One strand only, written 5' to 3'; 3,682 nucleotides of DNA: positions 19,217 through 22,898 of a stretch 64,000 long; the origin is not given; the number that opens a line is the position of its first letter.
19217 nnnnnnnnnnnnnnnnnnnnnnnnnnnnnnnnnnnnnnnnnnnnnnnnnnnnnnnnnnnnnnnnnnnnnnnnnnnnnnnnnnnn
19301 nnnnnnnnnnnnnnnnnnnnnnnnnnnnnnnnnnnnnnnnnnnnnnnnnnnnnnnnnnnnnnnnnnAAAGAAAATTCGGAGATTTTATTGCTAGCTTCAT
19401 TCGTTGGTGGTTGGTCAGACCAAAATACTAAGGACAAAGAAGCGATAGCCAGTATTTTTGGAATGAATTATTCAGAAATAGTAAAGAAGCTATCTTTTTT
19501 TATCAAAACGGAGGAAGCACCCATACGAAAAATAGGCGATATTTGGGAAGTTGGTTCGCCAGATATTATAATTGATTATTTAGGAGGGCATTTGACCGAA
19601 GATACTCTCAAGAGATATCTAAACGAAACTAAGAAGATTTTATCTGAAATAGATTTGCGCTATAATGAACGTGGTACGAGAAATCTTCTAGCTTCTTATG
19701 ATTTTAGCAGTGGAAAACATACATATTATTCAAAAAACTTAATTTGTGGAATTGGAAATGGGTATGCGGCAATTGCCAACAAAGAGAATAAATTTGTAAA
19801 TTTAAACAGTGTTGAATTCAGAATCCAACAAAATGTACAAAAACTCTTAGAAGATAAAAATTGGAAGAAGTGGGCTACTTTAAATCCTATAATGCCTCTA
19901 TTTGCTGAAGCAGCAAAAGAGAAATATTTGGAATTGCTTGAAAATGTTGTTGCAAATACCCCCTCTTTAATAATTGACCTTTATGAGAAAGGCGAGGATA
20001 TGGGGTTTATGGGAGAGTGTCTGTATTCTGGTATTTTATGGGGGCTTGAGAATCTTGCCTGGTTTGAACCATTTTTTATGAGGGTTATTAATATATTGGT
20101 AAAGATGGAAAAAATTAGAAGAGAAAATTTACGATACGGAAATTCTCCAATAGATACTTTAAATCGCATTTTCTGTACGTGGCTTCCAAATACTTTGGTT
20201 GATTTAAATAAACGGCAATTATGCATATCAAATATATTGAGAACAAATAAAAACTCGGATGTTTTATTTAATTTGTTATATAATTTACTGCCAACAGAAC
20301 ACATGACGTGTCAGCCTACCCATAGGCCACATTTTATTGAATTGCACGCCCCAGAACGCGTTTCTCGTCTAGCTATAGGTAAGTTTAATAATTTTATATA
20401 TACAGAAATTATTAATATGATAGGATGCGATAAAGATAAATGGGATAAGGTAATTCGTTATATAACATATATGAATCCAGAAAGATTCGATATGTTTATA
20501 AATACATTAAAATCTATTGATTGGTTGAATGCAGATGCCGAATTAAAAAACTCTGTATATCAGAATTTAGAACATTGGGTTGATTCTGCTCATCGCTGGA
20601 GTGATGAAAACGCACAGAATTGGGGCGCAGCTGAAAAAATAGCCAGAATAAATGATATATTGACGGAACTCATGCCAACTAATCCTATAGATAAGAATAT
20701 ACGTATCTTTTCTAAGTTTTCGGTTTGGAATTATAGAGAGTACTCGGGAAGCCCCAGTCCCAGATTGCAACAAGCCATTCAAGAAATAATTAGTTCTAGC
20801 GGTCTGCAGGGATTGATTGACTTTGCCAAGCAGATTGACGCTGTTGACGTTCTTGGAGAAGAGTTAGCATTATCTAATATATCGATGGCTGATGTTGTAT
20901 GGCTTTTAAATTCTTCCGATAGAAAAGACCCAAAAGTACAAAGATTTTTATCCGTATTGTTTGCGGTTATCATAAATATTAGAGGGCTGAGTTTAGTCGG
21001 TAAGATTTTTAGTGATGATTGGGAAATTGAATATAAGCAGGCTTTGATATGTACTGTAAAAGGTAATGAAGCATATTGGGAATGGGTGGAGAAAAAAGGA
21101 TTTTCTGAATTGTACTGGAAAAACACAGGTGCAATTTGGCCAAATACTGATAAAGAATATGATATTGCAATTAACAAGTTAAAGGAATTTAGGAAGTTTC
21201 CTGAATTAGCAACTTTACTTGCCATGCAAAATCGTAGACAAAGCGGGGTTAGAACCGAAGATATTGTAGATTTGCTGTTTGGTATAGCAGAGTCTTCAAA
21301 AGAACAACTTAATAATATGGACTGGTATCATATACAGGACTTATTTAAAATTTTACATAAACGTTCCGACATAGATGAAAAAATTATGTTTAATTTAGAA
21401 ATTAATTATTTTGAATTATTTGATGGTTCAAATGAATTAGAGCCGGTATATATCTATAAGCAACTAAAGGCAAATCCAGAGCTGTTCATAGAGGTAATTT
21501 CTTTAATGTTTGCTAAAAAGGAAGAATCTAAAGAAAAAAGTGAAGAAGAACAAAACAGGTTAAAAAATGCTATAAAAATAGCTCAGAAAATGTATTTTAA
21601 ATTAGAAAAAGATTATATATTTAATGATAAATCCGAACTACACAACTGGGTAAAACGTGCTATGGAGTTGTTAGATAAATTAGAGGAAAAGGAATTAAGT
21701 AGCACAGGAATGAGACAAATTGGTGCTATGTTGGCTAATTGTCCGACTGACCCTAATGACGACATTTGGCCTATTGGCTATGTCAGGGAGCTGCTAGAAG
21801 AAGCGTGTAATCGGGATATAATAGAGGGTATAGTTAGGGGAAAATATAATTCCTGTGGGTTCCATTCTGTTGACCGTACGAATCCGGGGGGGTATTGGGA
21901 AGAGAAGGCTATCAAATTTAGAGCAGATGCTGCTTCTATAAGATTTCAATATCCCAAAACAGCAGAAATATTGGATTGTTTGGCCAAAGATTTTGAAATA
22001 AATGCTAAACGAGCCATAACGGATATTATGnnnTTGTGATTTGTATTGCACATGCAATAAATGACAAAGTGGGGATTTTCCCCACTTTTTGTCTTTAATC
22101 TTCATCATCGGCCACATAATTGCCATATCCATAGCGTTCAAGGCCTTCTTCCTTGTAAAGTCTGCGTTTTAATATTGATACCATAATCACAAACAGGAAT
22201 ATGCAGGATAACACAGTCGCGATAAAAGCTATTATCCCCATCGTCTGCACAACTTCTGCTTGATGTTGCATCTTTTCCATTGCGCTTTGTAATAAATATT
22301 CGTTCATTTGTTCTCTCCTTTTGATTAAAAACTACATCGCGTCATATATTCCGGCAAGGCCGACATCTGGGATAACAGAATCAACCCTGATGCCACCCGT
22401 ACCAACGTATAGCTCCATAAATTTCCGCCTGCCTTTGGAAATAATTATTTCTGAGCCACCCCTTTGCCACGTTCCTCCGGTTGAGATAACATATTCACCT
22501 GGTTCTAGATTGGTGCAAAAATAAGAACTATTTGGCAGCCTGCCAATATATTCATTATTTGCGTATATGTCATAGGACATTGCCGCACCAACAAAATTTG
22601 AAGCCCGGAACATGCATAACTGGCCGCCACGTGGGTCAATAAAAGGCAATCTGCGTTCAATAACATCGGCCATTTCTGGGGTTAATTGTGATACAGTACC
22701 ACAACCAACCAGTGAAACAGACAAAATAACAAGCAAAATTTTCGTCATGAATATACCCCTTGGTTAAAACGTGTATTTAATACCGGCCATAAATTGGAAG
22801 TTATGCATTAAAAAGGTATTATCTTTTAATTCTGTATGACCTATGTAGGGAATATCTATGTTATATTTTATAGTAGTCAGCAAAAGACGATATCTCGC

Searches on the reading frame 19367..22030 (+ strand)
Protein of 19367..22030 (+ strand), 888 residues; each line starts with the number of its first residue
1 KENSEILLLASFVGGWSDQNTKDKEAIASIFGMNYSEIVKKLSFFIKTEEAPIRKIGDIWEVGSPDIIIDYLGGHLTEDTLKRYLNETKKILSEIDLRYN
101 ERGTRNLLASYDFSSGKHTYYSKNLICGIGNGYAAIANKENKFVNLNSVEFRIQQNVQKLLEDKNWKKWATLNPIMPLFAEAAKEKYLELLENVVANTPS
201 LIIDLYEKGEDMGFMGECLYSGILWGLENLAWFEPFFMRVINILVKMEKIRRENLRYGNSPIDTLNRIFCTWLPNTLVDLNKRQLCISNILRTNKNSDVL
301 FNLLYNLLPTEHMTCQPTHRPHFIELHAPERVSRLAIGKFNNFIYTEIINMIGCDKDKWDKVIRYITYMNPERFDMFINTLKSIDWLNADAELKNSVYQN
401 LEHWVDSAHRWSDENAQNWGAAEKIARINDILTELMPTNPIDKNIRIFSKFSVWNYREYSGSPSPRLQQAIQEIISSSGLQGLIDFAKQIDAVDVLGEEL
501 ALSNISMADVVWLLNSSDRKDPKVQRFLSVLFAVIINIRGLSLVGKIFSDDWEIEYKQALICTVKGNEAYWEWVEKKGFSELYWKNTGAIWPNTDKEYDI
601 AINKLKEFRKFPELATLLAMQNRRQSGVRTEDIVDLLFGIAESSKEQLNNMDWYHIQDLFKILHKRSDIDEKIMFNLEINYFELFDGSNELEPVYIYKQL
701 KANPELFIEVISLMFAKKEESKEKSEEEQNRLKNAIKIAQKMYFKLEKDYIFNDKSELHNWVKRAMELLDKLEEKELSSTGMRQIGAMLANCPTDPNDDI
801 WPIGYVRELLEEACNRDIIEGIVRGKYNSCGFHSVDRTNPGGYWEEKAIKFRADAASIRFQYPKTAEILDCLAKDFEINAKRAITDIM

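Call 31: predict_structure(alignment_id=A3)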
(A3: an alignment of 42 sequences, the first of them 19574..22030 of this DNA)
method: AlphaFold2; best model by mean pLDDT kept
length: 819 residues; sequences in the alignment: 42
mean_pLDDT: 89.0   pTM: 0.68
mean pLDDT of the five models: 89.0, 87.3, 87.1, 85.7, 85.6
residues with pLDDT >= 90: 535; 70-90: 241; 50-70: 42; < 50: 1
segments of 3 or more residues with pLDDT < 50: none
pLDDT, mean of each block of 10 residues (from residue 1): 73 93 90 64 73 90 94 85 95 92 95 96 94 89 65 95 95 94 72 92 89 94 86 93 84 87 89 96 93 95 95 91 92 92 90 95 92 91 77 87 95 96 93 90 95 96 92 87 92 90 92 91 90 93 91 80 93 71 88 92 92 81 89 91 76 69 81 88 92 94 89 94 94 95 91 91 81 93 96 95 94 79
secondary structure, 60 per line:
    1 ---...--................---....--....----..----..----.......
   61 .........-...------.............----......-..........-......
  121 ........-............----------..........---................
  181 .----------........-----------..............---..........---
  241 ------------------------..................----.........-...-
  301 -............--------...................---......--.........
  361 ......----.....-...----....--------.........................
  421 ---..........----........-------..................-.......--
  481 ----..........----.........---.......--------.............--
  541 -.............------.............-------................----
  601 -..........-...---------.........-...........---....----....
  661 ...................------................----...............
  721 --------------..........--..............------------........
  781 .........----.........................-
elements in order (helices of 4 or more, strands of 3 or more residues): H9-24 H28-31 H34-37 H54-69 H80-92 H97-102 H104-113 H115-128 H130-141 H152-161 H165-181 H192-199 H211-224 H228-237 H265-282 H287-295 H302-313 H322-340 H344-349 H352-366 H371-375 H384-387 H396-420 H424-433 H438-445 H453-470 H472-478 H485-494 H499-507 H511-517 H526-538 H542-554 H561-573 H581-596 H602-611 H625-633 H635-645 H649-652 H657-679 H686-701 H706-720 H735-744 H747-760 H773-789 H794-818

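Call 100: find_homologous_proteins(query=A8, max_evalue=0.00001)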
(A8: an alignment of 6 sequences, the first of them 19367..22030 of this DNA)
Query A8 (6 sequences) (888 aa, profile of the alignment): 17 proteins with E <= 0.00001 among 8000 candidates.
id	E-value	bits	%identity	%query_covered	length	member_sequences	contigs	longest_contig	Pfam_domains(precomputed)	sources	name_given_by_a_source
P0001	0.0e+0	1144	98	100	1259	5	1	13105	-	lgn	-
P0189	0.0e+0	1043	26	99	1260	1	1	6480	PF13289.13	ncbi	-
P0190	0.0e+0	1027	26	99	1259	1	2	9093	PF13289.13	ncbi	-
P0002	0.0e+0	1020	82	100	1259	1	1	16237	-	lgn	-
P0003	0.0e+0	1013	82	100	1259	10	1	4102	-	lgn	-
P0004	6.7e-294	996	81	100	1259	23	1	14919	-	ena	-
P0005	7.1e-286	969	77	100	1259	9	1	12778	-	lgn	-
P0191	6.4e-257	873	25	100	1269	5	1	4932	-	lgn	-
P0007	4.1e-230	785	53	100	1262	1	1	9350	-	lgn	-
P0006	7.2e-213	728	50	100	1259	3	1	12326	-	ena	-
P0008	9.1e-208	711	51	99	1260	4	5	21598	-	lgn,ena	-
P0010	1.1e-189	651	42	99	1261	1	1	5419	-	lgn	-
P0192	1.8e-187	644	22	98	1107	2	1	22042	-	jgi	-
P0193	8.6e-187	641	21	93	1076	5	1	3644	-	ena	-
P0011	3.4e-158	547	39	99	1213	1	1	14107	-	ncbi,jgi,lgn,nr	ncbi:MAG: hypothetical protein LBT18_05445 [Endomicrobium sp.]|jgi:hypothetical protein|nr:hypotheti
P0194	1.4e-134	469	21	100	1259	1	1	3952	-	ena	-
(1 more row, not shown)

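Call 101: search_protein_families(library=padloc, proteins=[P0189, P0190, P0191, P0192, P0193, P0194], max_evalue=0.01)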
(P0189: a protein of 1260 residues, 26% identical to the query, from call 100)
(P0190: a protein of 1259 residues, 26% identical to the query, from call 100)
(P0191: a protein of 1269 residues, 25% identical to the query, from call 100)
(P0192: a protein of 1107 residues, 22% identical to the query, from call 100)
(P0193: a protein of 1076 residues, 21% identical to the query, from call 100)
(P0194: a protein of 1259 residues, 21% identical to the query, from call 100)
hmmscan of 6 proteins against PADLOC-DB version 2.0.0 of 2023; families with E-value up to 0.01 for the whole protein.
P0189 (1260 aa): 11 families
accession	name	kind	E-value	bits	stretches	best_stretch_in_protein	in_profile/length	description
PDLC02384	pAgo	-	6.4e-122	406.7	1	6-344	3-335/1030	-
PDLC02419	Aga_SIR2-PNTD1-PNTD2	-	2.5e-81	272.1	1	25-316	8-299/558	Class I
PDLC02420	Aga_SIR2-PNTD1-PNTD2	-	2.2e-56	189.7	1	6-331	2-324/1010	Class I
PDLC02401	Aga_SIR2-PNTD1-PNTD2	-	3e-55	186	1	46-315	2-271/524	Class I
PDLC02402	Aga_SIR2-PNTD1-PNTD2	-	1.4e-27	94.3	1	23-322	13-311/876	Class I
PDLC05061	PDC-S65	-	2.5e-23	81.2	1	27-292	35-283/592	-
PDLC05060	PDC-S65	-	1.5e-17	61.7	1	122-290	26-189/503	-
PDLC02418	Aga_SIR2-Kinase-PNTD1-PNTD2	-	5.2e-07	26.2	1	185-296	31-144/756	Class I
PDLC00407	ThsA1|ThsA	-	4.3e-05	20.3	1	112-279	78-244/478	STALD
PDLC00409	ThsA1|ThsA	-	7.1e-05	20.3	1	100-243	67-208/242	STALD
PDLC02408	Aga_SIR2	-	0.0015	15.7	0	26-65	9-48/343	Class II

P0190 (1259 aa): 11 families
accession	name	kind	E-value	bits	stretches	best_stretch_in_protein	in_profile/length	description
PDLC02384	pAgo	-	1.8e-121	405.2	1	6-325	3-318/1030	-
PDLC02419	Aga_SIR2-PNTD1-PNTD2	-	1.7e-81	272.7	1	25-315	8-298/558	Class I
PDLC02420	Aga_SIR2-PNTD1-PNTD2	-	1.1e-58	197.4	1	6-331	2-324/1010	Class I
PDLC02401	Aga_SIR2-PNTD1-PNTD2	-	3.1e-55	186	1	46-327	2-283/524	Class I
PDLC02402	Aga_SIR2-PNTD1-PNTD2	-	3.4e-29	99.6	1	23-323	13-312/876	Class I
PDLC05061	PDC-S65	-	1.1e-23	82.3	1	27-292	35-283/592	-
PDLC05060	PDC-S65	-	4.2e-17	60.2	1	122-272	26-176/503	-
PDLC02418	Aga_SIR2-Kinase-PNTD1-PNTD2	-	4.1e-07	26.6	1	172-298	18-146/756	Class I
PDLC00409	ThsA1|ThsA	-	2.8e-05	21.6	1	100-236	67-201/242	STALD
PDLC00407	ThsA1|ThsA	-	7.4e-05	19.5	1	142-239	104-203/478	STALD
PDLC02408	Aga_SIR2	-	0.00096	16.3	0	26-63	9-46/343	Class II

P0191 (1269 aa): 0 families

P0192 (1107 aa): 0 families

P0193 (1076 aa): 1 family
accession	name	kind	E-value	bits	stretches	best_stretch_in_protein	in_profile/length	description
PDLC00733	Effector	-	3.5e-12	43.8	1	33-153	258-374/388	TIR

P0194 (1259 aa): 0 families

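Call 105: find_encoding_contigs(protein=P0189, flank=6000, max_places=2)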
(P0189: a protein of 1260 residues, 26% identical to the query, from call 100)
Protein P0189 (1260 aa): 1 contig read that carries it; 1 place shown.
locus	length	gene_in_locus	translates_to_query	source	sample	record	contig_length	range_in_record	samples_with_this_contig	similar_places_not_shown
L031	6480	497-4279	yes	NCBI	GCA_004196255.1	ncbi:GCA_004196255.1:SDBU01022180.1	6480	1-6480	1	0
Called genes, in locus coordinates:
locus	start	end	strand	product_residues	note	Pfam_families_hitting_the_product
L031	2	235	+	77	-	?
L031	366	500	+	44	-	-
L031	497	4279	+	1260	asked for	PF13289:SIR2_2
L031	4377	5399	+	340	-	PF04471:Mrr_cat, PF22722:NA-iREase1 (weak)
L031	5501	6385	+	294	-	-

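Call 106: find_encoding_contigs(protein=P0192, flank=8000, max_places=2)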
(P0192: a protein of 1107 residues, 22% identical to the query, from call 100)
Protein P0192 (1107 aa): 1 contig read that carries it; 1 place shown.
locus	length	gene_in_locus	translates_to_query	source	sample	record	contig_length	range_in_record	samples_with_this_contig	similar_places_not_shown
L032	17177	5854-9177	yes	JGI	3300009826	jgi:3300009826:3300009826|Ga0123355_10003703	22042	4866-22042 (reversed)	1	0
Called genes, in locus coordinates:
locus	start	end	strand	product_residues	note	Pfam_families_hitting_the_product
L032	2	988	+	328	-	?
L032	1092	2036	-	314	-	-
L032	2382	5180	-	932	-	-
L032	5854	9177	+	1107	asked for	-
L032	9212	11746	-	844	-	PF13676:TIR_2, PF00931:NB-ARC (weak), PF25000:DUF7779 (faint)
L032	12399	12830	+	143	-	-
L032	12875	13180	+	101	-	PF05717:TnpB_IS66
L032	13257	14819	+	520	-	PF13007:LZ_Tnp_IS66, PF13005:zf-IS66, PF03050:DDE_Tnp_IS66, PF13817:DDE_Tnp_IS66_C (weak)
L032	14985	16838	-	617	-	PF10602:RPN7 (faint), PF14938:SNAP (faint), PF00515:TPR_1 (faint), PF13424:TPR_12, PF17874:TPR_MalT, PF13424:TPR_12, PF13374:TPR_10 (weak), PF24885:TPR_NPHP3 (weak), +9 more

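Call 109: find_homologous_proteins(query=A9, max_evalue=1e-10)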
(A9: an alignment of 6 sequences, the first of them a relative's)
Query A9 (6 sequences) (1076 aa, profile of the alignment): 63 proteins with E <= 1e-10 among 8000 candidates.
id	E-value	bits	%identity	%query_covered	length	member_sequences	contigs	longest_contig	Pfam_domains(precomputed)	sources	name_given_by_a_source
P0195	0.0e+0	1523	32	81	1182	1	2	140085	-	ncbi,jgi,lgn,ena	-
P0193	0.0e+0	1446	100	100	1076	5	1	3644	-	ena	-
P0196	0.0e+0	1340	32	81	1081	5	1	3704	-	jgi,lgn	jgi:hypothetical protein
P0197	0.0e+0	1285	28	82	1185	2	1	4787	-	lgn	-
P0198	0.0e+0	1244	27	83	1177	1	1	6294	-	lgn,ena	-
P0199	0.0e+0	1206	31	81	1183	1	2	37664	-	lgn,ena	-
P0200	0.0e+0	1202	28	81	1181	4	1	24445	-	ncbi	-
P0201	0.0e+0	1201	30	81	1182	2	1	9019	-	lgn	-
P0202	0.0e+0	1197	29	81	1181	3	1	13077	-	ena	-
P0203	0.0e+0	1171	29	81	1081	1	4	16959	-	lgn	-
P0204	0.0e+0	1143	29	81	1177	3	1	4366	-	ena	-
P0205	0.0e+0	1121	31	72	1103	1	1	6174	-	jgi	jgi:hypothetical protein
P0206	0.0e+0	1117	29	81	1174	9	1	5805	-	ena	-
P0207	0.0e+0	1113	28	83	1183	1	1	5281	-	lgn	-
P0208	0.0e+0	1074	31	77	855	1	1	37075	-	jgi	jgi:hypothetical protein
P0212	0.0e+0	1054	31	78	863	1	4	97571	-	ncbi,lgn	-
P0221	1.4e-269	915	29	84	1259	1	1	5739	-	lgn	-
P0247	1.0e-158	548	25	81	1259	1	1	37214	-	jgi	-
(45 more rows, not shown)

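Call 111: find_encoding_contigs(protein=P0212, flank=5000, max_places=2)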
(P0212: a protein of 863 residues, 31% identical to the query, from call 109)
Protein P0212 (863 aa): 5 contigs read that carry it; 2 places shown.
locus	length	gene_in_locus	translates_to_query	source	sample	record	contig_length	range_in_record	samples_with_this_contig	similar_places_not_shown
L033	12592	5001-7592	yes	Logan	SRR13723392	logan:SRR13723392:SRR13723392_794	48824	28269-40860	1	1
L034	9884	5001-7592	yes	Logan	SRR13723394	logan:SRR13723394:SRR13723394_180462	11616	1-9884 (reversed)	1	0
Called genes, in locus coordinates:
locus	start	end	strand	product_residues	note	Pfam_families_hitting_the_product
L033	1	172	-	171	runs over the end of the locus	PF09626:DHC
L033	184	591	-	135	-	PF09086:DUF1924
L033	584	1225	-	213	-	PF01292:Ni_hydr_CYTB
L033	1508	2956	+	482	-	PF12161:HsdM_N, PF02384:N6_Mtase, PF05175:MTS (weak)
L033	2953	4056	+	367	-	PF01420:Methylase_S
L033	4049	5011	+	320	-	-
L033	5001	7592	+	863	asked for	-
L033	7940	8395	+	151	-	PF12728:HTH_17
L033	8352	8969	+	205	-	PF13470:PIN_3, PF26343:VapC50_C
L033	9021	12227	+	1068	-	PF04313:HSDR_N, PF04851:ResIII, PF18766:SWI2_SNF2, PF22679:T1R_D3-like, PF11867:T1RH-like_C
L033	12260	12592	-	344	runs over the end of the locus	PF00111:Fer2, PF00970:FAD_binding_6, PF00175:NAD_binding_1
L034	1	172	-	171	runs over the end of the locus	PF09626:DHC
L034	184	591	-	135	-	PF09086:DUF1924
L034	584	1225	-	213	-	PF01292:Ni_hydr_CYTB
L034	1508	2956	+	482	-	PF12161:HsdM_N, PF02384:N6_Mtase, PF05175:MTS (weak)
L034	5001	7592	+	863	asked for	-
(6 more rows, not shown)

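Call 112: find_encoding_contigs(protein=P0208, flank=5000, max_places=1)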
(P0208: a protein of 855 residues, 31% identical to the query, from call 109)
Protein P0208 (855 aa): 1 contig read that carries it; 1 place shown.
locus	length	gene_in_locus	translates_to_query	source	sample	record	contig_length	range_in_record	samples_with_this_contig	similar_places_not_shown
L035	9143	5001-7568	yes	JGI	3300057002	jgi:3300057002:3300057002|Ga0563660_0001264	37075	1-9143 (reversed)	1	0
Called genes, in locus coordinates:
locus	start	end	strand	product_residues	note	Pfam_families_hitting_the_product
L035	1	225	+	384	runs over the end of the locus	PF09949:APP1_cat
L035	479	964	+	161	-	-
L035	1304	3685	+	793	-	PF07715:Plug, PF00593:TonB_dep_Rec_b-barrel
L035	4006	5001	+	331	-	-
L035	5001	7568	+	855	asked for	-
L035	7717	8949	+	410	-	-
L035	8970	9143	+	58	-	?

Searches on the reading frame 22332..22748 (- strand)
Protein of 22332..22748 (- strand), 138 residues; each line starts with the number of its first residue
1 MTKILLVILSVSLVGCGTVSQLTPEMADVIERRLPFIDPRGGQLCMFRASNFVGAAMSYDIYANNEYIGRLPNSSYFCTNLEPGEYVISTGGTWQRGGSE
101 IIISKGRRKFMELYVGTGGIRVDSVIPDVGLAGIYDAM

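Call 6: search_protein_families(library=pfam, proteins=[window:22332-22748:-], max_evalue=0.01)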
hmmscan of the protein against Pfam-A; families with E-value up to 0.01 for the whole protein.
window:22332-22748:- (138 aa): 1 family
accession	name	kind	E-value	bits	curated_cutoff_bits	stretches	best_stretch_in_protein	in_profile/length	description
PF11008.14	DUF2846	-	2.1e-08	34.6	34.3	1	46-118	9-83/92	Protein of unknown function (DUF2846)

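Call 7: search_protein_families(library=padloc, proteins=[window:22332-22748:-], max_evalue=0.01)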
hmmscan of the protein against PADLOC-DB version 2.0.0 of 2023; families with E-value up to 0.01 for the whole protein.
window:22332-22748:- (138 aa): 0 families

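Call 8: search_protein_families(library=ncbifam, proteins=[window:22332-22748:-], max_evalue=0.01)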
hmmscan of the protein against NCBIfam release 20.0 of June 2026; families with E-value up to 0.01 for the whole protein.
window:22332-22748:- (138 aa): 0 families

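Call 91: search_protein_families(library=phrogs, proteins=[window:22332-22745:-], max_evalue=0.001)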
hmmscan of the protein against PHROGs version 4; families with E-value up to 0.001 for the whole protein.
window:22332-22745:- (137 aa): 1 family
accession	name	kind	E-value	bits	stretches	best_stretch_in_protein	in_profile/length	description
phrog_890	-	other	6.5e-06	26.7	1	2-90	3-92/136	lipoprotein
